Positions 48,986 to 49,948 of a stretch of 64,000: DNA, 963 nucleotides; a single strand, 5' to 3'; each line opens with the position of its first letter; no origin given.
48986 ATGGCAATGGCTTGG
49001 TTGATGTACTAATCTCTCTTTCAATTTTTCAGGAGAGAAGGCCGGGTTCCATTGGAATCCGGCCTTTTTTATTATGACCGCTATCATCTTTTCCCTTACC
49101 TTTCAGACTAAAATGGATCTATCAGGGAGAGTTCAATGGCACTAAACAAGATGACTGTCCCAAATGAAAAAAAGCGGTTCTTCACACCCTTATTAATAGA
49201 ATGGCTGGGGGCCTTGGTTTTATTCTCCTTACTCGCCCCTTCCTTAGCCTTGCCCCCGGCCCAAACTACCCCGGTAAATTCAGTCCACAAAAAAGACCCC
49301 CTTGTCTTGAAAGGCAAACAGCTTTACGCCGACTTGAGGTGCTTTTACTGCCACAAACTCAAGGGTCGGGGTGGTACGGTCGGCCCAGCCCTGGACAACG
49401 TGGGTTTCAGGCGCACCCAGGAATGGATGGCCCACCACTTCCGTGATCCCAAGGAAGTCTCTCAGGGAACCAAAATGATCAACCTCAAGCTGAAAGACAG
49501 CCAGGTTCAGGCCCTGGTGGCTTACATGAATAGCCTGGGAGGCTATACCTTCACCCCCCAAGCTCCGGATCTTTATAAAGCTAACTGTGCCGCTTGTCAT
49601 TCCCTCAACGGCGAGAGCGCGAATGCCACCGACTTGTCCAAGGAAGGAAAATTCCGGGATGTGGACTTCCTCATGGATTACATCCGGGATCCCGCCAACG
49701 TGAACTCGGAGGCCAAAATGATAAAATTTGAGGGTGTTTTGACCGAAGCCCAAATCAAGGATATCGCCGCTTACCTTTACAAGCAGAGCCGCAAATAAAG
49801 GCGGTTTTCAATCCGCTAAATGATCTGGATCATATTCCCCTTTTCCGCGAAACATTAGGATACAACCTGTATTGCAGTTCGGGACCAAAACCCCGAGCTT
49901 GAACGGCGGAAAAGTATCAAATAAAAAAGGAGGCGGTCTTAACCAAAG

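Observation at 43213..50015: Copper-rich operon fused to a Cyc2-like cytochrome-porin: candidate undescribed iron-oxidation / extracellular electron-transfer module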

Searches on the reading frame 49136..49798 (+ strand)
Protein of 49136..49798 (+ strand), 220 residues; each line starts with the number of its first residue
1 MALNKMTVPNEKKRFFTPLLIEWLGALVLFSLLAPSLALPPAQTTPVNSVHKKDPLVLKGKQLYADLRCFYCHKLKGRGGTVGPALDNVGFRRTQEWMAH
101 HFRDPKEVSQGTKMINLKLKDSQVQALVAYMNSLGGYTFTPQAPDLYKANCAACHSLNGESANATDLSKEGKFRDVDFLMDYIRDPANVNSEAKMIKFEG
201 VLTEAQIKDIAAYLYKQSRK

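Call 3: search_protein_families(library=pfam, proteins=[window:49136-49798:+], max_evalue=0.01)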
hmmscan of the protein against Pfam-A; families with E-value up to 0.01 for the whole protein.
window:49136-49798:+ (220 aa): 3 families
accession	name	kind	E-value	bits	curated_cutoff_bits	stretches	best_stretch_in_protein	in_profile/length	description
PF00034.26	Cytochrom_C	-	2.1e-20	74.3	21.3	2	59-134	3-89/90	Cytochrome c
PF13442.11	Cytochrome_CBB3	-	6.9e-17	62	27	2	145-214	8-68/68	Cytochrome C oxidase, cbb3-type, subunit III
PF02433.20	FixO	-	9.7e-12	45.3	29.6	1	82-115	102-135/219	Cytochrome C oxidase, mono-heme subunit/FixO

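Call 4: search_protein_families(library=ncbifam, proteins=[window:49136-49798:+], max_evalue=0.01)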
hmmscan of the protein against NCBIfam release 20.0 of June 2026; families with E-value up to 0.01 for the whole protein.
window:49136-49798:+ (220 aa): 17 families
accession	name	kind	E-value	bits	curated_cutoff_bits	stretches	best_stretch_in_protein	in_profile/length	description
TIGR04485.1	thiosulf_SoxX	equivalog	3.6e-19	69.2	61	2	69-133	5-77/78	sulfur oxidation c-type cytochrome SoxX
TIGR02603.1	CxxCH_TIGR02603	domain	6.9e-15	55.2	68.15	1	59-125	5-71/134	putative heme-binding domain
NF050122.1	bc1_QcrC_actin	exception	9.4e-14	51.3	200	2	43-141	29-124/253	cytochrome bc1 complex diheme cytochrome c subunit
NF011054.0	PRK14486.1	equivalog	1.5e-10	41.1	447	1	144-218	219-291/294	putative bifunctional cbb3-type cytochrome c oxidase subunit II/cytochrome c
TIGR00782.1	ccoP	equivalog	8.5e-10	38.4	179.95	1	147-218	114-193/285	cytochrome-c oxidase, cbb3-type subunit III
TIGR04494.1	c550_PedF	equivalog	1.3e-09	38.1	122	1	147-216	58-129/133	cytochrome c-550 PedF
NF011055.0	PRK14487.1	subfamily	1.6e-09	37.6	218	1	82-116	108-142/212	cbb3-type cytochrome c oxidase subunit II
TIGR00781.1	ccoO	equivalog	1.4e-08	34.7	200.65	1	82-114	102-134/232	cytochrome-c oxidase, cbb3-type subunit II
NF045774.1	cytochro_C551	exception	5.9e-08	32.6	118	1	140-216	39-108/110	cytochrome c551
NF045773.1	cytochro_C550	exception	2.4e-07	30.7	125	0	58-131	50-116/118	cytochrome c550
NF011053.0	PRK14485.1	subfamily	9e-07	27.5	1080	1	82-119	591-634/716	putative bifunctional cbb3-type cytochrome c oxidase subunit I/II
NF045930.1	Cytc6PetJCyano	equivalog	9.8e-07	28.7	135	1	145-219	33-107/110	cytochrome c6 PetJ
NF040971.1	cytc_ExtS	equivalog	1.5e-06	27.7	100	1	51-132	72-148/262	selenite/tellurite reduction operon c-type cytochrome lipoprotein ExtS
NF052248.1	SorU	equivalog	1.6e-06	28.2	100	0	66-90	10-36/72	SorU family sulfite dehydrogenase c-type cytochrome subunit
TIGR03806.1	chp_HNE_0200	subfamily_domain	6.4e-05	22.3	313.3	1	69-167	143-236/314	SO2930 family diheme c-type cytochrome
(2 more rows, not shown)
